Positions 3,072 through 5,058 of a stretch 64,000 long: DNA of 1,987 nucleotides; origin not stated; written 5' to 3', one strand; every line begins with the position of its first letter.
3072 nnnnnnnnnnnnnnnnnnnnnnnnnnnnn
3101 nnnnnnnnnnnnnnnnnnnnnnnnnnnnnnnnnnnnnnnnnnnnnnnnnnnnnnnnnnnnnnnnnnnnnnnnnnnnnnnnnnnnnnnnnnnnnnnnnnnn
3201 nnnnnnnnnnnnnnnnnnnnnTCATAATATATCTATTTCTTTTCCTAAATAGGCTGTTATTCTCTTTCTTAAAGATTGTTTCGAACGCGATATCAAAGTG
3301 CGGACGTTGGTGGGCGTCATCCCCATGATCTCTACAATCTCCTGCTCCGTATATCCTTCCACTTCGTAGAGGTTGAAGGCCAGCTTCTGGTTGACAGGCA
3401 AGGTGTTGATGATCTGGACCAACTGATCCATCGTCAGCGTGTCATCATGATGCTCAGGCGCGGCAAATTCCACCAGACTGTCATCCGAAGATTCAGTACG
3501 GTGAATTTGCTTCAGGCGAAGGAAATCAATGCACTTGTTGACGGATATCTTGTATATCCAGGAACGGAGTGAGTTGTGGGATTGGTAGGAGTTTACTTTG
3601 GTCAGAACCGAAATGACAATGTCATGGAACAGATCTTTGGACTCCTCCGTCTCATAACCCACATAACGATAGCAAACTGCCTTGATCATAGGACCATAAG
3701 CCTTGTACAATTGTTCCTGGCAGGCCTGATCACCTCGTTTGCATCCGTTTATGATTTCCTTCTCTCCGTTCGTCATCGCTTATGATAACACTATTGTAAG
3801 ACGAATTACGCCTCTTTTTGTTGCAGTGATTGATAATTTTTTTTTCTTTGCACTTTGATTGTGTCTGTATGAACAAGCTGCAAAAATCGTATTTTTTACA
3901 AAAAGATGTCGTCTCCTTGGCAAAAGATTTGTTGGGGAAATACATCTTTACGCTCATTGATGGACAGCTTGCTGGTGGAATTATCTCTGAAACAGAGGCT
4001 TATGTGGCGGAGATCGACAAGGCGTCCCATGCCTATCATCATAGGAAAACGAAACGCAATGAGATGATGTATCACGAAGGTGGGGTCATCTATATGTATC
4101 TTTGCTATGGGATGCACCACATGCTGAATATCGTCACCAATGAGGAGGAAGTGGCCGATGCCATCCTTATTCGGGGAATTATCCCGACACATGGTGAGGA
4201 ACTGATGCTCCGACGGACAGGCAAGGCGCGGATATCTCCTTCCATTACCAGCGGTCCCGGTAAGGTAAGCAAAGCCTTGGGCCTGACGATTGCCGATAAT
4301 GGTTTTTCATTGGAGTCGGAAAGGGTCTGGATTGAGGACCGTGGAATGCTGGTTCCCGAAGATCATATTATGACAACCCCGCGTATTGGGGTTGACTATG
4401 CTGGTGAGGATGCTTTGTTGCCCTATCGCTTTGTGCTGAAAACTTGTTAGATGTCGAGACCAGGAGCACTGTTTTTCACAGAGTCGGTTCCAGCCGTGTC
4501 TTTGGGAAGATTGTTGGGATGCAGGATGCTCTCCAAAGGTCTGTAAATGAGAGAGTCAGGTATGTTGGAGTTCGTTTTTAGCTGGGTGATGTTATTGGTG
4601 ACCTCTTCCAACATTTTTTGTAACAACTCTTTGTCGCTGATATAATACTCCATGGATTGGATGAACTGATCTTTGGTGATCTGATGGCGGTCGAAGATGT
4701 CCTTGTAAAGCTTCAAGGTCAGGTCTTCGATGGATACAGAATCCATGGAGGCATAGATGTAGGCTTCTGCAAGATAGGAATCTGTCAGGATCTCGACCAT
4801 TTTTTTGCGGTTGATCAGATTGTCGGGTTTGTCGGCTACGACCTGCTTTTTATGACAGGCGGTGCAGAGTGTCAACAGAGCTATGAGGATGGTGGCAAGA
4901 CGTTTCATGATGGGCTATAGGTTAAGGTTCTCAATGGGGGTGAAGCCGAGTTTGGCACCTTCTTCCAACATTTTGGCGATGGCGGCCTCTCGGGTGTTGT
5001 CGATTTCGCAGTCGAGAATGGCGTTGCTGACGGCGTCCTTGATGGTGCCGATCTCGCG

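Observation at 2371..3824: ECF sigma factor translationally coupled to a membrane protein whose only folded extracytoplasmic module is a T9SS type-B sorting domain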

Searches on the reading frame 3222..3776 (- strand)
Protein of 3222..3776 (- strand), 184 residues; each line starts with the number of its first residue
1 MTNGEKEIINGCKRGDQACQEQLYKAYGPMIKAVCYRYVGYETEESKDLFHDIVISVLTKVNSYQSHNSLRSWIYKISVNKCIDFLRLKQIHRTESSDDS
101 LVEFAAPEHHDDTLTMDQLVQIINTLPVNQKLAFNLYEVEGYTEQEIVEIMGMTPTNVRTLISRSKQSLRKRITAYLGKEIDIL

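Call 3: search_protein_families(library=pfam, proteins=[window:3222-3776:-], max_evalue=0.1)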
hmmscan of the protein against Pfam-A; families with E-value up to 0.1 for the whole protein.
window:3222-3776:- (184 aa): 8 families
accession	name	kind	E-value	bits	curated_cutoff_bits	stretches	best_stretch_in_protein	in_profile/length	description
PF08281.18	Sigma70_r4_2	-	2.4e-13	49.9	25.7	1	117-169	2-54/54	Sigma-70, region 4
PF04542.20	Sigma70_r2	-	2.9e-13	49.8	24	1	23-88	1-67/71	Sigma-70 region 2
PF22233.2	PhyR_sigma-like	-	2e-05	24.7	27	1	132-164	10-42/50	Response regulator PhyR, sigma-like domain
PF07638.17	Sigma70_ECF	-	9.4e-05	22.8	21.1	1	7-158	6-168/185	ECF sigma factor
PF04545.22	Sigma70_r4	-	0.00051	20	24.1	1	123-171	2-50/50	Sigma-70, region 4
PF12645.13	HTH_16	-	0.0015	19.1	22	1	7-64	2-64/65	Helix-turn-helix domain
PF09108.16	Xol-1_N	-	0.047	14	25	0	92-146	55-108/160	Switch protein XOL-1, N-terminal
PF04297.20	UPF0122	-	0.089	13.5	22.7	0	112-170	3-62/101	Putative helix-turn-helix protein, YlxM / p13 like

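Call 4: search_protein_families(library=ncbifam, proteins=[window:3222-3776:-], max_evalue=0.1)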
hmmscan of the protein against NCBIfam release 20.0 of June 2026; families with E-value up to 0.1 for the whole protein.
window:3222-3776:- (184 aa): 103 families (the best 25 are shown)
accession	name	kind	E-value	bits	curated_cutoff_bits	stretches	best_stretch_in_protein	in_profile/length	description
TIGR02937.1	sigma70-ECF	superfamily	6.7e-27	94.1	42.9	1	20-172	3-164/165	sigma-70 family RNA polymerase sigma factor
NF058625.1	sigma_PG0214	equivalog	2.5e-23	82.6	130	1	42-175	27-163/170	GFO_1088 family ECF-type sigma factor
TIGR02985.1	Sig70_bacteroi1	subfamily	3.5e-22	79.4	126.4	1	21-173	4-162/162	RNA polymerase sigma-70 factor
NF007215.0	PRK09637.1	equivalog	1.7e-20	73.7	212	1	20-174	3-155/181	RNA polymerase sigma factor SigZ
NF007225.0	PRK09643.1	equivalog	3.2e-20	72.7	190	1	5-175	14-184/204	RNA polymerase sigma factor SigM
TIGR02959.1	SigZ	equivalog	6.9e-20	71.6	168.65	1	42-174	18-149/170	RNA polymerase sigma factor SigZ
NF007223.0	PRK09641.1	equivalog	2.5e-18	66.6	209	1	5-174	5-185/187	RNA polymerase sigma factor SigW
NF004113.0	PRK05602.1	equivalog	1.1e-17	64.4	208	1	6-175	33-203/211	RNA polymerase sigma factor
NF006930.0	PRK09415.1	subfamily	1.2e-17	64.4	198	1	20-173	18-175/179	RNA polymerase factor sigma C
NF006089.0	PRK08241.1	subfamily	4.9e-17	62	240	2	13-96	17-98/343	RNA polymerase subunit sigma-70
TIGR02950.1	SigM_subfam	subfamily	1.8e-16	60.4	147.95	1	21-172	3-157/159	RNA polymerase sigma factor, SigM family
NF009171.0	PRK12518.1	equivalog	1.9e-16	60.4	208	1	4-173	13-184/191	RNA polymerase sigma factor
NF053879.1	RNAPolSigSigVBac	equivalog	4.4e-16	59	190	1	34-174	20-156/160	RNA polymerase sigma factor SigV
TIGR02948.1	SigW_bacill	equivalog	4.9e-16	59.3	243.1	1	5-174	5-185/187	RNA polymerase sigma factor SigW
NF007222.0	PRK09640.1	equivalog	8.7e-16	58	194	1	20-173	28-182/188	RNA polymerase sigma factor SigX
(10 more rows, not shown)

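Call 60: find_related_loci(query=A5, collection=metagenome_contigs, flank=5000)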
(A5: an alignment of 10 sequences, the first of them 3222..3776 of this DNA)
Query A5 (184 aa) in metagenome_contigs; peptide patterns used: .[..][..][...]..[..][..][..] (x = any residue, [..] = any of these).
600 stretches matched a pattern (row limit reached: there are more); 248 encode a relative of the query (tblastn E <= 1e-3); the best 80 are kept; 80 distinct loci.
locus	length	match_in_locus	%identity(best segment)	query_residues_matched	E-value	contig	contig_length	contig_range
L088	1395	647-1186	43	1-180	4e-48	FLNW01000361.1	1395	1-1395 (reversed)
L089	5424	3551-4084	36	5-181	5e-34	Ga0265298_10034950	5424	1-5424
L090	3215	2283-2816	32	5-181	1e-31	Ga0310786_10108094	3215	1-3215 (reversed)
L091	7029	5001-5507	32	5-173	5e-28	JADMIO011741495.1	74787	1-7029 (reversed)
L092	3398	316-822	33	2-173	1e-27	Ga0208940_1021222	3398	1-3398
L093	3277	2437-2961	32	7-173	1e-27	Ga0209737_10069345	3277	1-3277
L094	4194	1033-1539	33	2-173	1e-27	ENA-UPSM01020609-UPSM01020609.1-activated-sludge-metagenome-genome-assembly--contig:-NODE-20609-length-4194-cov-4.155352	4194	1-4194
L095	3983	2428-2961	29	6-180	3e-27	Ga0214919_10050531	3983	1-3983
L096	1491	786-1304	32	5-177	3e-27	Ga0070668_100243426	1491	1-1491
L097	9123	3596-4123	30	2-177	1e-26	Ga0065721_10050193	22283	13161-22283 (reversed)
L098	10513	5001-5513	30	7-174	2e-26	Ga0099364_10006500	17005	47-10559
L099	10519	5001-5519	33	1-173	4e-26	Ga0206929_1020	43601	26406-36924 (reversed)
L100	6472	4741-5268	32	2-177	6e-26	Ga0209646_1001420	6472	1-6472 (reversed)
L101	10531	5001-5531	31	6-176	7e-26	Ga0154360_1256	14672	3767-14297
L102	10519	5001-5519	30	1-173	2e-25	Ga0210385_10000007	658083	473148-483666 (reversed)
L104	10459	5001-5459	35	8-154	5e-25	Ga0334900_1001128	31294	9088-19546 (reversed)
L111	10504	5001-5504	32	1-173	1e-23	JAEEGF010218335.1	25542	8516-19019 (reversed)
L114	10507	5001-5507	30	6-170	7e-23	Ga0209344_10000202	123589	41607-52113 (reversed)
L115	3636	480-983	27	6-173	6e-23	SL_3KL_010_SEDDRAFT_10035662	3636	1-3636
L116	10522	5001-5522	27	5-177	5e-22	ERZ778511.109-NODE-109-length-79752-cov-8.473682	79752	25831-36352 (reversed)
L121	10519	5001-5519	25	4-174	4e-22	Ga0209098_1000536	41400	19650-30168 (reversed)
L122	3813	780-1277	28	8-173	6e-22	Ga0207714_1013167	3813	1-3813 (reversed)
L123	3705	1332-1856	25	4-180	1e-21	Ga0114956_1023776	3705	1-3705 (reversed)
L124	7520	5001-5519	27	1-173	9e-22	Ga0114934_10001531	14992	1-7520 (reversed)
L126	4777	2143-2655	30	6-173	1e-21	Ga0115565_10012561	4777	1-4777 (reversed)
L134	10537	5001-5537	28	5-176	1e-20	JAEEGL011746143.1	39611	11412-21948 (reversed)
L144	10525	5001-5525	26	1-174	1e-19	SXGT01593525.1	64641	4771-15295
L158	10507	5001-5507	25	7-171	1e-16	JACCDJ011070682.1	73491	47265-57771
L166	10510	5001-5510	29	5-175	2e-21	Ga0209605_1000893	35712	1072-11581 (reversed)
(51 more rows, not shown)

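Call 64: search_protein_families(library=pfam, proteins=[L098:5542-7071:+, L099:5555-7255:+, L115:1003-2412:+, L116:5537-6856:+, L121:5555-6928:+, L122:1319-2668:+, L123:1875-3341:+, L144:5554-7119:+, L134:5562-6755:+, L158:5533-6765:+], max_evalue=0.01)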
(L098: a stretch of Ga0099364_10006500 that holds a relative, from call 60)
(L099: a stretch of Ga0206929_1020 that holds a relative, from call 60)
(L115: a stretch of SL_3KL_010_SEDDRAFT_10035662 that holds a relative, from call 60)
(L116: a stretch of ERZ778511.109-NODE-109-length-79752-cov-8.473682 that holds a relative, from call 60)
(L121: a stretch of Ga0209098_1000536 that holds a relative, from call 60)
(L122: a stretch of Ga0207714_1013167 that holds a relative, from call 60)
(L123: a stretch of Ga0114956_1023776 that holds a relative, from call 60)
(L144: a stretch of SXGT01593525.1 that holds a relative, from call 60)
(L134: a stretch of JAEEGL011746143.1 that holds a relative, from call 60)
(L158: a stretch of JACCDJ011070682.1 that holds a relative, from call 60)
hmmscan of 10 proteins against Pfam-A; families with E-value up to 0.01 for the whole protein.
L098:5542-7071:+ (509 aa): 1 family
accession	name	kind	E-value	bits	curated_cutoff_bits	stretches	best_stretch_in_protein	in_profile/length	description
PF13568.12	OMP_b-brl_2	-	7.4e-06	26.6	27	1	281-470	27-159/175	Outer membrane protein beta-barrel domain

L099:5555-7255:+ (566 aa): 3 families
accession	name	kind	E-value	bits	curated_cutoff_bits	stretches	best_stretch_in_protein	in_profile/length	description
PF13505.12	OMP_b-brl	-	4.1e-09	37.3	28.7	1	444-536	70-150/175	Outer membrane protein beta-barrel domain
PF13568.12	OMP_b-brl_2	-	4.8e-07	30.5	27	1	365-532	35-162/175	Outer membrane protein beta-barrel domain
PF09731.14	Mitofilin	-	0.0013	18.2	27.4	1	50-325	12-268/614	Mitochondrial inner membrane protein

L115:1003-2412:+ (469 aa): 1 family
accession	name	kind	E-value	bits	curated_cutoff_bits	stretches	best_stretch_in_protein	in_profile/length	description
PF13568.12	OMP_b-brl_2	-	9.4e-06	26.2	27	1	246-433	39-164/175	Outer membrane protein beta-barrel domain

L116:5537-6856:+ (439 aa): 2 families
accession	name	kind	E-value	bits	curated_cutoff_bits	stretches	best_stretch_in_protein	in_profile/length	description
PF13568.12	OMP_b-brl_2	-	1.4e-10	42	27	1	262-398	32-162/175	Outer membrane protein beta-barrel domain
PF13505.12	OMP_b-brl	-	4.9e-05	24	28.7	0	271-374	45-135/175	Outer membrane protein beta-barrel domain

L121:5555-6928:+ (457 aa): 0 families

L122:1319-2668:+ (449 aa): 0 families

L123:1875-3341:+ (488 aa): 0 families

L144:5554-7119:+ (521 aa): 0 families

L134:5562-6755:+ (397 aa): 1 family
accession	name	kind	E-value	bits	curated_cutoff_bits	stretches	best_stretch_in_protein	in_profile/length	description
PF07470.19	Glyco_hydro_88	-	1.2e-11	44.7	26.6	1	309-379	228-298/352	Glycosyl Hydrolase Family 88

L158:5533-6765:+ (410 aa): 2 families
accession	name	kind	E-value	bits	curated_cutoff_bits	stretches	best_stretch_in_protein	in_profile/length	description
PF18911.6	PKD_4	-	8.5e-17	61.4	27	2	164-225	10-75/85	PKD domain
PF00801.26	PKD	-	6.1e-15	55.4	23.5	1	171-228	14-75/80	PKD domain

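Call 65: search_protein_families(library=pfam, proteins=[L089:4114-5184:+, L091:5528-6466:+, L092:867-1940:+, L101:5521-6813:+, L104:5536-6822:+, L111:5570-6448:+, L114:5539-6774:+, L124:5561-7180:+, L126:2703-4001:+, L166:5532-6467:+], max_evalue=0.01)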
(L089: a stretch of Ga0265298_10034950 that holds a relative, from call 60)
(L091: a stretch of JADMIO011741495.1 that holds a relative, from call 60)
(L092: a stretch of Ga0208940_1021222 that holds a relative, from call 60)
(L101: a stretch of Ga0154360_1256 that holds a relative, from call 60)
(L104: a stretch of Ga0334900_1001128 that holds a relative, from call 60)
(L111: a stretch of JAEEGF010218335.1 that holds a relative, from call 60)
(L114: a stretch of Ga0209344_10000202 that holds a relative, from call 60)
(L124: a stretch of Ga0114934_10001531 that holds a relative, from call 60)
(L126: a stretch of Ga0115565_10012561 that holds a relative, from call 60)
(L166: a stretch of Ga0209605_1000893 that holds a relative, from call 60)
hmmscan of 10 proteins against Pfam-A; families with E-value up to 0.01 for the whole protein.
L089:4114-5184:+ (356 aa): 1 family
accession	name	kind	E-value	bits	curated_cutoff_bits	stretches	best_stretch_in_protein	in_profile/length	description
PF13585.12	CHU_C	-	1.5e-16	60.7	27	1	270-352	3-84/86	CHU_C Type IX secretion signal domain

L091:5528-6466:+ (312 aa): 2 families
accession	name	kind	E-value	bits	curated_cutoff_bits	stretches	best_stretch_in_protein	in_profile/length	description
PF13585.12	CHU_C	-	5.5e-16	58.9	27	1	226-299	3-77/86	CHU_C Type IX secretion signal domain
PF13860.13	FlgD_ig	-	6.4e-05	23.3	27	1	248-296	22-77/79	FlgD Ig-like domain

L092:867-1940:+ (357 aa): 3 families
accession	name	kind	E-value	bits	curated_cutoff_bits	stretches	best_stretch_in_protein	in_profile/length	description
PF13585.12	CHU_C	-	1e-15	58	27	1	273-353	5-84/86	CHU_C Type IX secretion signal domain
PF18911.6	PKD_4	-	9.8e-07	29.2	27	1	222-258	35-70/85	PKD domain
PF00801.26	PKD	-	1e-06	29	23.5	1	210-257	13-66/80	PKD domain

L101:5521-6813:+ (430 aa): 3 families
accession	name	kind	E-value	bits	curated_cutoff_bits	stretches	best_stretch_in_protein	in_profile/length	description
PF18911.6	PKD_4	-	7.5e-21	74.4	27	2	177-238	7-69/85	PKD domain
PF00801.26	PKD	-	7.1e-09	36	23.5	1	202-236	28-64/80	PKD domain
PF13585.12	CHU_C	-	2.4e-08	34.4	27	1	340-424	3-83/86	CHU_C Type IX secretion signal domain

L104:5536-6822:+ (428 aa): 4 families
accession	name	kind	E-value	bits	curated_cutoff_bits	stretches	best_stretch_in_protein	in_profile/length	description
PF18911.6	PKD_4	-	5.1e-16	58.9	27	1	202-251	33-82/85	PKD domain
PF00801.26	PKD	-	1.4e-10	41.4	23.5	1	201-241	27-69/80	PKD domain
PF13585.12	CHU_C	-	6.4e-07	29.9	27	1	341-422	6-83/86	CHU_C Type IX secretion signal domain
PF02932.22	Neur_chan_memb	-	0.007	17.1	28.1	1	44-187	62-191/233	Neurotransmitter-gated ion-channel transmembrane region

L111:5570-6448:+ (292 aa): 2 families
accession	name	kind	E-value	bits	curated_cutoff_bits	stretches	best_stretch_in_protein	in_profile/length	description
PF13585.12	CHU_C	-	8.6e-12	45.5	27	1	205-282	3-80/86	CHU_C Type IX secretion signal domain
PF13860.13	FlgD_ig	-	8.6e-06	26.1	27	1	215-273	8-74/79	FlgD Ig-like domain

L114:5539-6774:+ (411 aa): 2 families
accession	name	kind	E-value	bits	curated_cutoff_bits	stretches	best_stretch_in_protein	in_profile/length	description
PF13585.12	CHU_C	-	1.2e-13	51.5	27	1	321-405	4-84/86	CHU_C Type IX secretion signal domain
PF16820.11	PKD_3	-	0.0013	19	26.3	1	258-298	28-68/68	PKD-like domain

L124:5561-7180:+ (539 aa): 4 families
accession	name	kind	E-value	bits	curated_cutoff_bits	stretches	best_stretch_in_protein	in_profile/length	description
PF18911.6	PKD_4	-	3.3e-15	56.4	27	1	386-439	26-79/85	PKD domain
PF13585.12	CHU_C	-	1.5e-14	54.3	27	1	450-525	1-76/86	CHU_C Type IX secretion signal domain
PF00801.26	PKD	-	1.7e-11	44.4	23.5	1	372-431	13-68/80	PKD domain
PF16820.11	PKD_3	-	0.00077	19.7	26.3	0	388-430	26-68/68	PKD-like domain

L126:2703-4001:+ (432 aa): 3 families
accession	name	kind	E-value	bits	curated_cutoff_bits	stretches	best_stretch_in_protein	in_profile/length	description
PF13585.12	CHU_C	-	7e-13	49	27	1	341-420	3-81/86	CHU_C Type IX secretion signal domain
PF22058.2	X25_BaPul_like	-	0.0018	18.8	27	0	224-265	42-84/87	Pullulanase X25 domain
PF18911.6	PKD_4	-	0.0024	18.3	27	0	271-333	22-83/85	PKD domain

L166:5532-6467:+ (311 aa): 2 families
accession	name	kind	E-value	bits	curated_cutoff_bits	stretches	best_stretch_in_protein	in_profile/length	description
PF13585.12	CHU_C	-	9.4e-09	35.7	27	1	224-303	4-82/86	CHU_C Type IX secretion signal domain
PF13860.13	FlgD_ig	-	0.00054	20.3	27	1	272-296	54-78/79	FlgD Ig-like domain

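Call 73: search_solved_structures(query=window:3222-3776:-, max_evalue=0.00001)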
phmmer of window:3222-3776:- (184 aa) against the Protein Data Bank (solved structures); distinct sequences matched with E-value up to 0.00001: 15.
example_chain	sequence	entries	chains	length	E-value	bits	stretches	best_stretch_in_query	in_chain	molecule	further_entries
5wuq_A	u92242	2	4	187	8.1e-10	42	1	7-173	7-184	ECF RNA polymerase sigma factor SigW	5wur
9m9d_F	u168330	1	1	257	1e-09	41.7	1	20-176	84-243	ECF RNA polymerase sigma factor SigE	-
9m9e_F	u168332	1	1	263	1.1e-09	41.6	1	20-176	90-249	ECF RNA polymerase sigma factor SigE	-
9m98_F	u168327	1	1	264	1.1e-09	41.6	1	20-176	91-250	ECF RNA polymerase sigma factor SigE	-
1or7_A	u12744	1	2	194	3e-09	40.2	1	8-174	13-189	RNA polymerase sigma-E factor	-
6jbq_F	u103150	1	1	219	4.7e-09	39.5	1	8-174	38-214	ECF RNA polymerase sigma-E factor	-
8z6g_B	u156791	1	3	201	7.5e-09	38.9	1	5-183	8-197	RNA polymerase sigma factor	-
7qh5_A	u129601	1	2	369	8.1e-09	38.7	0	21-87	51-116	RNA polymerase sigma factor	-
6in7_B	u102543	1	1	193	2.4e-08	37.2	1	5-174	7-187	RNA polymerase sigma-H factor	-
8vd6_A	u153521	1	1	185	2e-07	34.2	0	140-166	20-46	CAP REPEAT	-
6jcy_F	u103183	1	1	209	4.9e-07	32.9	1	45-171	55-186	ECF RNA polymerase sigma factor SigH,ECF RNA polymerase sigma factor SigE,ECF RNA polymera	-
6pfj_A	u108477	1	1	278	5.6e-07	32.7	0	112-173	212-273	RNA polymerase sigma factor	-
6pfv_A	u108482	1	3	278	7.3e-07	32.4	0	112-173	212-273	RNA polymerase sigma factor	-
5uxx_A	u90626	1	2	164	7.6e-07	32.3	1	42-171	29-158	RNA polymerase sigma factor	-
5zx2_F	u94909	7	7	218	1.9e-06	31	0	45-171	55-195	ECF RNA polymerase sigma factor SigH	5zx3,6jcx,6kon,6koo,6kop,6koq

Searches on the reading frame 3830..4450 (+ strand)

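Call 3: search_protein_families(library=pfam, proteins=[window:3830-4450:+], max_evalue=0.1)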
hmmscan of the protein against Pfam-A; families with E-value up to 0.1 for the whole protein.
window:3830-4450:+ (206 aa): 1 family
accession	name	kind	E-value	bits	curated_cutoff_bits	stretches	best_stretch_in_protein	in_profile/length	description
PF02245.21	Pur_DNA_glyco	-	7.6e-57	192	27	1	22-204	2-178/181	Methylpurine-DNA glycosylase (MPG)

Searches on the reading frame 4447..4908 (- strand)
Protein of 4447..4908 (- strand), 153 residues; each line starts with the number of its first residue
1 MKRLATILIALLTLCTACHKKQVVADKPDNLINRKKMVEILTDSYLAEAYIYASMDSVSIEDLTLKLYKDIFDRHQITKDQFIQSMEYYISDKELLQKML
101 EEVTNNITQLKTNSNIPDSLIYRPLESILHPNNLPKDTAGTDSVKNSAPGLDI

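Call 3: search_protein_families(library=pfam, proteins=[window:4447-4908:-], max_evalue=0.1)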
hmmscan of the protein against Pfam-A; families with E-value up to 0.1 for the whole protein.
window:4447-4908:- (153 aa): 4 families
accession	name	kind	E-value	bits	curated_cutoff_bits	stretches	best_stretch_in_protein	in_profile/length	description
PF14129.11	DUF4296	-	1.3e-17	64.6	27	1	28-111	1-85/87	Domain of unknown function (DUF4296)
PF04831.18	POPDC1-3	-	0.069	13.7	28.1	1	49-86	69-106/140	POPDC1-3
PF09068.17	EF-hand_2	-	0.088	13.4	27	0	2-76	29-106/123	EF hand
PF05043.19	Mga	-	0.097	13.7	21.1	0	94-127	20-53/87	Mga helix-turn-helix domain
